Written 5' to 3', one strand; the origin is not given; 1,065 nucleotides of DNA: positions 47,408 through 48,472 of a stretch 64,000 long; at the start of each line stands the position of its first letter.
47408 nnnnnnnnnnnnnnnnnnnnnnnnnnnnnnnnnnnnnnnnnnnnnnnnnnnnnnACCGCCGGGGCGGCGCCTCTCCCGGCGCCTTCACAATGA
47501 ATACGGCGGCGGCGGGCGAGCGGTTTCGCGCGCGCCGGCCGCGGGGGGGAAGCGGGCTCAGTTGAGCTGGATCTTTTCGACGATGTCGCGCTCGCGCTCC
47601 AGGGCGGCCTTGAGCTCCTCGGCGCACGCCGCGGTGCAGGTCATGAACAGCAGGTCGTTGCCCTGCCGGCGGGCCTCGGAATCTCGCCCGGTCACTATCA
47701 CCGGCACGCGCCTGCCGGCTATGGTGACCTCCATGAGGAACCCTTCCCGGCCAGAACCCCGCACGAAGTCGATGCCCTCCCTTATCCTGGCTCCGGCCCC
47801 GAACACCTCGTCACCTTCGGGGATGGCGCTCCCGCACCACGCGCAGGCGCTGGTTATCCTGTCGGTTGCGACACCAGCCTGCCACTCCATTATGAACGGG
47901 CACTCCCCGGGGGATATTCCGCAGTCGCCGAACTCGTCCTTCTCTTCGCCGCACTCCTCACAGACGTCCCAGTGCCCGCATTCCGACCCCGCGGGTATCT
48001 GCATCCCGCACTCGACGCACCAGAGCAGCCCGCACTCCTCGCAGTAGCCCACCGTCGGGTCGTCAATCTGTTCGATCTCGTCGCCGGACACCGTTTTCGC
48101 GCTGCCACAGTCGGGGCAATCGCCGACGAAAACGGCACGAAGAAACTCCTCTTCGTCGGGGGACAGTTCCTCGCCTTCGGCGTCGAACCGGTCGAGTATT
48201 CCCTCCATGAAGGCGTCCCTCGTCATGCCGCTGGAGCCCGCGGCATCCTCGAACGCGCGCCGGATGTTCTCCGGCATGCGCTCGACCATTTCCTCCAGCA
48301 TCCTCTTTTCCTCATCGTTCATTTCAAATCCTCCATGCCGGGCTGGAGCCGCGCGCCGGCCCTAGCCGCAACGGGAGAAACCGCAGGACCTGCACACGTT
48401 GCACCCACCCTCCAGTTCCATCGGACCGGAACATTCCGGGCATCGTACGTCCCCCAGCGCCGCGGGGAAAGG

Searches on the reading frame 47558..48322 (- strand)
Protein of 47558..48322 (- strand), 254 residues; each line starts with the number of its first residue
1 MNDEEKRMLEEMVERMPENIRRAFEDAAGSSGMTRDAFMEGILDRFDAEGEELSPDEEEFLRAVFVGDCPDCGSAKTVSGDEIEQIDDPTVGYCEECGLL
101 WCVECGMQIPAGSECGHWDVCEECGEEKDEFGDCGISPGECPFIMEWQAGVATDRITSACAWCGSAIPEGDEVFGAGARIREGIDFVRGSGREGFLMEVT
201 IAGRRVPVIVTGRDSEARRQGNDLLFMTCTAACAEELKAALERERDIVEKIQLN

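Call 3: search_protein_families(library=pfam, proteins=[window:47558-48322:-], max_evalue=0.01)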
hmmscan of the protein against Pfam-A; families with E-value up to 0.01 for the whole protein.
window:47558-48322:- (254 aa): 0 families

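Call 4: search_protein_families(library=ncbifam, proteins=[window:47558-48322:-], max_evalue=0.01)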
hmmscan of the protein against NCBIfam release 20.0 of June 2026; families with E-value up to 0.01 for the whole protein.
window:47558-48322:- (254 aa): 0 families

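Call 5: find_homologous_proteins(query=window:47558-48322:-)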
Query window:47558-48322:- (254 aa): 37 proteins with E <= 0.001 among 1112 candidates.
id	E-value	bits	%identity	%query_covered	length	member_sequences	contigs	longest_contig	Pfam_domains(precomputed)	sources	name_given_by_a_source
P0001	3.3e-167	573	100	100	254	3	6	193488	-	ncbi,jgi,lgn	-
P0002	1.5e-128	446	75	100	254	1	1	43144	-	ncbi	ncbi:MAG: hypothetical protein ACYC99_03555 [Candidatus Geothermincolia bacterium]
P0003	3.8e-128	445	75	100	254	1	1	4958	-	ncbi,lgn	-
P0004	2.2e-125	436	73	100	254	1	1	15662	-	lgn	-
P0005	1.3e-120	420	69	100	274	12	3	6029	-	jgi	jgi:hypothetical protein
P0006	1.3e-118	413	69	100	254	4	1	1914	-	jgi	jgi:hypothetical protein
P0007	3.0e-117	409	67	95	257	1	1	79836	-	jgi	jgi:hypothetical protein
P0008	1.6e-112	394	65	100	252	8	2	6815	-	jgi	jgi:hypothetical protein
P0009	2.6e-111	390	66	100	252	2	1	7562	-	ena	-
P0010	9.8e-110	384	62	100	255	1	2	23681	-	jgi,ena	-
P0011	1.0e-108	381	60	100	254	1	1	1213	-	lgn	-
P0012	2.4e-108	380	61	100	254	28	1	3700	-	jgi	-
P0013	1.5e-107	377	61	100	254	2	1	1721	-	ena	-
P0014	3.5e-107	376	62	100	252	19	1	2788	-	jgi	-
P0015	6.2e-103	362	63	100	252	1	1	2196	-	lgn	-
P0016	1.2e-101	358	59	100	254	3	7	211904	-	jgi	jgi:hypothetical protein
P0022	3.6e-76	274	47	100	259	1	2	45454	-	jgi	jgi:hypothetical protein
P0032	1.0e-67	247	54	79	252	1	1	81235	-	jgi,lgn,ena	-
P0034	1.0e-63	234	47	97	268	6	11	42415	-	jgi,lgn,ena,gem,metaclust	jgi:hypothetical protein|metaclust:\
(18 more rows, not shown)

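Call 7: find_encoding_contigs(protein=P0016, flank=6000, max_places=2)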
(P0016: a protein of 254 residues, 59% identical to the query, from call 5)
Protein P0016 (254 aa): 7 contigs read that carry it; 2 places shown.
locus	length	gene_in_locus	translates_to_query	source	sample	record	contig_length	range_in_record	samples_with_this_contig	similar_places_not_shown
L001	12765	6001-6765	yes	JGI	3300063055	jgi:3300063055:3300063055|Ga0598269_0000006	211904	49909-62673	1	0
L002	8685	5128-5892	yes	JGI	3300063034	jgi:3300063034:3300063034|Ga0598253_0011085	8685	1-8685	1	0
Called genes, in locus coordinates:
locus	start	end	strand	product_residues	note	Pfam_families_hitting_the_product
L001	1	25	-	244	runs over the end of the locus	PF11209:LmeA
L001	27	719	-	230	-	PF13549:ATP-grasp_5, PF08442:ATP-grasp_2 (weak)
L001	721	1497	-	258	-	PF01144:CoA_trans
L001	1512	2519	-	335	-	PF01144:CoA_trans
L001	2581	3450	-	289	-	PF05853:BKACE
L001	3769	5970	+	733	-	PF00317:Ribonuc_red_lgN, PF02867:Ribonuc_red_lgC, PF12637:TSCPD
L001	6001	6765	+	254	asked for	-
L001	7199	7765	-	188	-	-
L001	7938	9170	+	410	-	PF04055:Radical_SAM, PF13353:Fer4_12 (faint), PF13186:SPASM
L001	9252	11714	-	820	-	PF17764:PriA_3primeBD, PF00270:DEAD, PF04851:ResIII, PF00271:Helicase_C, PF18074:PriA_C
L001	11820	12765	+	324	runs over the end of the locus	PF00586:AIRS, PF02769:AIRS_C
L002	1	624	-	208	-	?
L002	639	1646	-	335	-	PF01144:CoA_trans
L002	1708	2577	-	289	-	PF05853:BKACE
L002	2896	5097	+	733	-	PF00317:Ribonuc_red_lgN, PF02867:Ribonuc_red_lgC, PF12637:TSCPD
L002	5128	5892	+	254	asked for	-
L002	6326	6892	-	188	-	-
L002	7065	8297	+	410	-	PF04055:Radical_SAM, PF13353:Fer4_12 (faint), PF13186:SPASM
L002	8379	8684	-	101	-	?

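Call 8: find_encoding_contigs(protein=P0022, flank=6000, max_places=2)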
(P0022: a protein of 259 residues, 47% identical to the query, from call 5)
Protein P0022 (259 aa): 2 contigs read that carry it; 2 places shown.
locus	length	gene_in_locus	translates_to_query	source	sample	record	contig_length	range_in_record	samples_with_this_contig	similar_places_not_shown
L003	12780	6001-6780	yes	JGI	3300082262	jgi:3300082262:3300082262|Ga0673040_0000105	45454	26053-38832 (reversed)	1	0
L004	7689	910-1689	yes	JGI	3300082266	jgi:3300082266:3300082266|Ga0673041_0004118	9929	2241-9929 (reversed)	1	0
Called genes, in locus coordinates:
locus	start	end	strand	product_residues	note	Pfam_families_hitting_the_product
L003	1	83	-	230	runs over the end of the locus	PF13549:ATP-grasp_5, PF02786:CPSase_L_D2 (weak), PF08442:ATP-grasp_2 (weak)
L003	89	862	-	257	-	PF01144:CoA_trans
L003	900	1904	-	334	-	PF01144:CoA_trans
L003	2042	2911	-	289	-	PF05853:BKACE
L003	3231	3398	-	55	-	-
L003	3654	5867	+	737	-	PF00317:Ribonuc_red_lgN, PF02867:Ribonuc_red_lgC, PF12637:TSCPD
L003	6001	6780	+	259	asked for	-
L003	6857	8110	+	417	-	PF04055:Radical_SAM, PF13186:SPASM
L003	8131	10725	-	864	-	PF17764:PriA_3primeBD, PF00270:DEAD, PF04851:ResIII, PF00271:Helicase_C, PF18074:PriA_C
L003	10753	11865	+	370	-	-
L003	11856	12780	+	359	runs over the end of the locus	-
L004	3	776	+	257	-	?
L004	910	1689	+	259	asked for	-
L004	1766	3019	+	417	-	PF04055:Radical_SAM, PF13186:SPASM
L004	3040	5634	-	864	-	PF17764:PriA_3primeBD, PF00270:DEAD, PF04851:ResIII, PF00271:Helicase_C, PF18074:PriA_C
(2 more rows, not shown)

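Call 9: find_encoding_contigs(protein=P0032, flank=6000, max_places=2)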
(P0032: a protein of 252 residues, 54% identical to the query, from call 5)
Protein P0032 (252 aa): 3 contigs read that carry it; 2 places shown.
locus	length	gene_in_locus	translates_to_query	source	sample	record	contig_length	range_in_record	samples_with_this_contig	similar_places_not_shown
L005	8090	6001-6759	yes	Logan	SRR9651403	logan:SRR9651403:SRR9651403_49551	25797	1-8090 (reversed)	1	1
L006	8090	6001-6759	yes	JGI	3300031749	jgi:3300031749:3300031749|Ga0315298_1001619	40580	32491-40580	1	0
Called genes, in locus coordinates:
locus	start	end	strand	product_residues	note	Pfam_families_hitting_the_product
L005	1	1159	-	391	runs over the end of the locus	PF00108:Thiolase_N, PF00109:ketoacyl-synt (faint), PF02803:Thiolase_C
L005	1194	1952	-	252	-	PF00106:adh_short, PF08659:KR, PF13561:adh_short_C2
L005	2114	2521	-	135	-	PF14539:DUF4442, PF03061:4HBT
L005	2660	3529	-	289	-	PF05853:BKACE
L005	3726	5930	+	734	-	PF00317:Ribonuc_red_lgN, PF02867:Ribonuc_red_lgC, PF12637:TSCPD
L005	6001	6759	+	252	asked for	-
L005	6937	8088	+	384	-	?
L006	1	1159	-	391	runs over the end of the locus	PF00108:Thiolase_N, PF00109:ketoacyl-synt (faint), PF02803:Thiolase_C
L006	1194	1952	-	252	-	PF00106:adh_short, PF08659:KR, PF13561:adh_short_C2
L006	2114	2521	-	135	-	PF14539:DUF4442, PF03061:4HBT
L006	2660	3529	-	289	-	PF05853:BKACE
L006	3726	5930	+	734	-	PF00317:Ribonuc_red_lgN, PF02867:Ribonuc_red_lgC, PF12637:TSCPD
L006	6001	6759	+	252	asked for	-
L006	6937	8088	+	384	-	?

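Call 10: find_encoding_contigs(protein=P0034, flank=6000, max_places=3)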
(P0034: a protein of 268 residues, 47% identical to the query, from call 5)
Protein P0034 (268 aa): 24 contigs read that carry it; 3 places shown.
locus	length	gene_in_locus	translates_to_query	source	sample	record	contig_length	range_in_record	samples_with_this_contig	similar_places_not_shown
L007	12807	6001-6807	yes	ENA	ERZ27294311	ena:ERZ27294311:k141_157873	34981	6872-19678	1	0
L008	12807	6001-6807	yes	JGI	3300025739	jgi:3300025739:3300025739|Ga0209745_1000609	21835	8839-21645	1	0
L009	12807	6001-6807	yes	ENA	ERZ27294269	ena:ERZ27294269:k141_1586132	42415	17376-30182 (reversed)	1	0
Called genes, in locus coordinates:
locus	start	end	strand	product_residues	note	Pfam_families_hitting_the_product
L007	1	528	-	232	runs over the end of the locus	PF13549:ATP-grasp_5, PF08442:ATP-grasp_2 (weak)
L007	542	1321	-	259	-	PF01144:CoA_trans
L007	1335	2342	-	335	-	PF01144:CoA_trans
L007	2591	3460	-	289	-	PF05853:BKACE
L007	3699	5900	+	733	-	PF00317:Ribonuc_red_lgN, PF02867:Ribonuc_red_lgC, PF12637:TSCPD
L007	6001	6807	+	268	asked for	-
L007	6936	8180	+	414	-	PF13353:Fer4_12 (weak), PF04055:Radical_SAM, PF13186:SPASM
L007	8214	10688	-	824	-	PF17764:PriA_3primeBD, PF00270:DEAD, PF04851:ResIII, PF00271:Helicase_C, PF18074:PriA_C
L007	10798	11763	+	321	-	PF00586:AIRS, PF02769:AIRS_C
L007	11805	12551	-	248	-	-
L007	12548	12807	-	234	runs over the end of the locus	-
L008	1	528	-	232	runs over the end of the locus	PF13549:ATP-grasp_5, PF08442:ATP-grasp_2 (weak)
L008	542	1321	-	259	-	PF01144:CoA_trans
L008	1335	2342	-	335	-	PF01144:CoA_trans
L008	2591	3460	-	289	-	PF05853:BKACE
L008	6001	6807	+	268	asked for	-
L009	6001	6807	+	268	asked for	-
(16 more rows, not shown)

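Call 21: search_protein_families(library=pfam, alignment_id=A1, max_evalue=10)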
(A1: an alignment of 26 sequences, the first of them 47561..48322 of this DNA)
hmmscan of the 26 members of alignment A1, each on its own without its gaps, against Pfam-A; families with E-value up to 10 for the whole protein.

A. member 1, window:47561-48322:- (254 aa): 3 families
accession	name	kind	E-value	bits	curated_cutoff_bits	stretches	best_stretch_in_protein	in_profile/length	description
PF13240.11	Zn_Ribbon_1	-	0.062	13.6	25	1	102-113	2-13/23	zinc-ribbon domain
PF23455.1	DUF7129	-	8.3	6.7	30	0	66-75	27-36/45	Domain of unknown function (DUF7129)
PF00643.29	zf-B_box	-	9.6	6.9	24.1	1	88-106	12-30/42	B-box zinc finger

B. families by the number of members that match (of 26 scanned): 46 families (the first 25 are shown)
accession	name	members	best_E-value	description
PF08274.17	Zn_Ribbon_YjdM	9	0.00069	PhnA Zinc-Ribbon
PF13240.11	Zn_Ribbon_1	8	0.037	zinc-ribbon domain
PF20120.5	DUF6510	7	0.043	Family of unknown function (DUF6510)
PF01485.27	IBR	5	0.00094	IBR domain, a half RING-finger domain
PF22513.2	FitA-like_RHH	4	0.0047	Antitoxin FitA-like, ribbon-helix-helix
PF02318.22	FYVE_2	3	0.076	FYVE-type zinc finger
PF14149.11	YhfH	3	0.17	YhfH-like protein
PF23455.1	DUF7129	3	0.89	Domain of unknown function (DUF7129)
PF18930.5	DUF5679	3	1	Domain of unknown function (DUF5679)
PF08681.18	TacA1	2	0.0021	Antitoxin TacA 1-like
PF01402.27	RHH_1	2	0.006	Ribbon-helix-helix protein, copG family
PF18073.7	Zn_ribbon_LapB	2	0.043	Rubredoxin metal binding domain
PF22455.1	PqqF_C_3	2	0.15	PQQ synthase PqqF, C-terminal lobe domain 3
PF15368.11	BioT2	2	0.18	Spermatogenesis family BioT2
PF22191.2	IBR_1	2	0.21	IBR domain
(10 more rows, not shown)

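Call 27: predict_structure(alignment_id=A1)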
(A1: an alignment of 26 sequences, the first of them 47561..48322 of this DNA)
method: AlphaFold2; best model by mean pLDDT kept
length: 254 residues; sequences in the alignment: 26
mean_pLDDT: 81.3   pTM: 0.58
mean pLDDT of the five models: 81.3, 78.7, 77.9, 76.9, 75.9
residues with pLDDT >= 90: 46; 70-90: 178; 50-70: 27; < 50: 3
segments of 3 or more residues with pLDDT < 50: none
pLDDT, mean of each block of 10 residues (from residue 1): 67 75 77 75 63 75 86 89 79 92 90 87 87 84 87 84 87 83 54 78 87 84 90 92 83 67
secondary structure, 60 per line:
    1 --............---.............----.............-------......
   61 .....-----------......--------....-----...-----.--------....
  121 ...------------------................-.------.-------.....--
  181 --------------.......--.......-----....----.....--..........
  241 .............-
elements in order: H3-14 H18-30 H35-47 H55-65 E77-79 E91-94 E100-102 H117-123 H142-157 E174-178 E195-201 E204-210 H216-219 E224-228 H231-253

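Call 32: search_protein_representatives(alignment_id=A1)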
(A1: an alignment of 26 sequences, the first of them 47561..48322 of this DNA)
Query: 26 sequences, 259 profile positions. Proteins with E-value up to 0.001 (for the whole library): 595; up to 1e-10: 310; up to 1e-30: 15. The best 150 are listed.
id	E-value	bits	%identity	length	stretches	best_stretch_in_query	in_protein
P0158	1.8e-78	279.9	-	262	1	48-259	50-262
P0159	1.3e-75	270.6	-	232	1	60-259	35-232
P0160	8.5e-68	244.9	-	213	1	72-259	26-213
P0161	4.6e-63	229.4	-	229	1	42-250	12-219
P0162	1.4e-61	224.6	-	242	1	52-257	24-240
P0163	7.2e-58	212.4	-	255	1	18-249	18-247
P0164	1.1e-47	179.0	-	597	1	69-257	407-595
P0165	1.1e-45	172.5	-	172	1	97-253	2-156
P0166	1.7e-34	135.8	-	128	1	132-258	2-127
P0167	2.0e-33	132.3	-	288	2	49-137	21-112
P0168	4.1e-32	128.0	-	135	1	40-158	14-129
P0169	4.2e-32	128.0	-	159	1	2-148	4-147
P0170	1.6e-31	126.1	-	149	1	34-156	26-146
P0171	2.3e-31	125.5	-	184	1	60-223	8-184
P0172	6.5e-31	124.1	-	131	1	88-215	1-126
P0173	3.9e-29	118.3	-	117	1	37-143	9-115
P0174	9.3e-28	113.7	-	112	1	160-256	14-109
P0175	2.5e-27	112.3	-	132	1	41-157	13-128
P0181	1.4e-25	106.6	-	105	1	159-257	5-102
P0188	8.6e-24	100.7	-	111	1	159-252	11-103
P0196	2.6e-22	95.9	-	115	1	159-256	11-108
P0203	2.4e-21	92.7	-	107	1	161-253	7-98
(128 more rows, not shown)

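Call 33: search_protein_families(library=pfam, proteins=[P0168, P0170, P0173, P0175, P0174, P0181, P0188, P0196, P0164, P0167], max_evalue=1)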
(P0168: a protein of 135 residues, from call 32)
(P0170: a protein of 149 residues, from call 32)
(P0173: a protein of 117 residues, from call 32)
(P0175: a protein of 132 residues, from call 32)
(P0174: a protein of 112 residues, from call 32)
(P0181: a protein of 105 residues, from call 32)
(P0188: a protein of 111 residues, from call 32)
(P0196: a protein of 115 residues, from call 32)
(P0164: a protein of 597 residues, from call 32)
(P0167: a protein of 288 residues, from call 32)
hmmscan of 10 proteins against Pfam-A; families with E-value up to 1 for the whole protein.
P0168 (135 aa): 3 families
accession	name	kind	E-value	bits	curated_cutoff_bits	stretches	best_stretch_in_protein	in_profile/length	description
PF08274.17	Zn_Ribbon_YjdM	-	0.0016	18.9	30.8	1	44-78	3-29/30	PhnA Zinc-Ribbon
PF03480.18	DctP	-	0.043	13.6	23.4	1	11-39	214-242/286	Bacterial extracellular solute-binding protein, family 7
PF18073.7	Zn_ribbon_LapB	-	0.19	11.9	25.7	1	37-55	8-26/28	Rubredoxin metal binding domain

P0170 (149 aa): 2 families
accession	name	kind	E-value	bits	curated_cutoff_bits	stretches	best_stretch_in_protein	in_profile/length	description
PF01873.23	eIF-5_eIF-2B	-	0.00081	19.7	27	1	60-93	87-115/117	Domain found in IF2B/IF5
PF01485.27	IBR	-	0.039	14.5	24.3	1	64-110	21-65/65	IBR domain, a half RING-finger domain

P0173 (117 aa): 5 families
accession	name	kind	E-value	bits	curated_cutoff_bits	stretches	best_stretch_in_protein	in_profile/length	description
PF08274.17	Zn_Ribbon_YjdM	-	0.0046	17.4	30.8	1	45-78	4-29/30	PhnA Zinc-Ribbon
PF23528.1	Microp_apicomplexa_15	-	0.011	16.3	27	1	3-48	22-63/69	Apicomplexa microprotein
PF22191.2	IBR_1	-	0.32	11.4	27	1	45-94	5-47/47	IBR domain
PF14634.12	zf-RING_5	-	0.53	10.7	27.9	0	45-92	1-38/43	zinc-RING finger domain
PF18073.7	Zn_ribbon_LapB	-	0.76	10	25.7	1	40-54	11-25/28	Rubredoxin metal binding domain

P0175 (132 aa): 3 families
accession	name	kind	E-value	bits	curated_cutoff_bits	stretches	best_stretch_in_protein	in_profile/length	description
PF03480.18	DctP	-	0.01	15.6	23.4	1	9-35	214-240/286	Bacterial extracellular solute-binding protein, family 7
PF23451.1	Zn_ribbon_PaaD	-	0.029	14.5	27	1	45-56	16-27/53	PaaD zinc beta ribbon domain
PF08274.17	Zn_Ribbon_YjdM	-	0.45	11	30.8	0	44-75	3-26/30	PhnA Zinc-Ribbon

P0174 (112 aa): 1 family
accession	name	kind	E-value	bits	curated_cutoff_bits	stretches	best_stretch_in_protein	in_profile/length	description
PF06380.16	DUF1072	-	0.082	13.2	25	1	11-28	19-36/39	Protein of unknown function (DUF1072)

P0181 (105 aa): 3 families
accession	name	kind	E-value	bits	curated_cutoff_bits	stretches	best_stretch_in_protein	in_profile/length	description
PF04570.20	zf-FLZ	-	0.0073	16.2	23.4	1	5-29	10-34/54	zinc-finger of the FCS-type, C2-C2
PF14149.11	YhfH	-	0.011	16.1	27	1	10-23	15-28/37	YhfH-like protein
PF01160.23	Opiods_neuropep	-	0.047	14.2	23.5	0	9-25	4-20/47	Vertebrate endogenous opioids neuropeptide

P0188 (111 aa): 0 families

P0196 (115 aa): 4 families
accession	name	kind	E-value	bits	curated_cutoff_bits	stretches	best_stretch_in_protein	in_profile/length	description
PF11685.13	DUF3281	-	0.11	12.3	24.1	1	11-86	125-201/267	Protein of unknown function (DUF3281)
PF10367.15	zf-Vps39_C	-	0.12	12.4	24.7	1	11-27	6-22/41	Vacuolar sorting protein 39 C-terminal zinc finger domain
PF04570.20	zf-FLZ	-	0.19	11.6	23.4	1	14-32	13-31/54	zinc-finger of the FCS-type, C2-C2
PF11440.14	AGT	-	0.2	11.1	25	1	62-108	44-90/355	DNA alpha-glucosyltransferase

P0164 (597 aa): 1 family
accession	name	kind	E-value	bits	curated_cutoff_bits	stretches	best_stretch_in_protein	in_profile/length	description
PF07929.16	PRiA4_ORF3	-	9.1e-19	68.3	26.6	1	30-151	15-129/173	Plasmid pRiA4b ORF-3-like protein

P0167 (288 aa): 3 families
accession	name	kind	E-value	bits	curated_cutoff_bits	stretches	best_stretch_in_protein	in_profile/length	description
PF20204.3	DUF6566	-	0.21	12.2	26.7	1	5-29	42-66/78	Domain of unknown function (DUF6566)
PF14354.12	Lar_restr_allev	-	0.58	10.9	28.6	0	185-207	24-42/58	Restriction alleviation protein Lar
PF08274.17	Zn_Ribbon_YjdM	-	0.96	10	30.8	1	44-82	2-25/30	PhnA Zinc-Ribbon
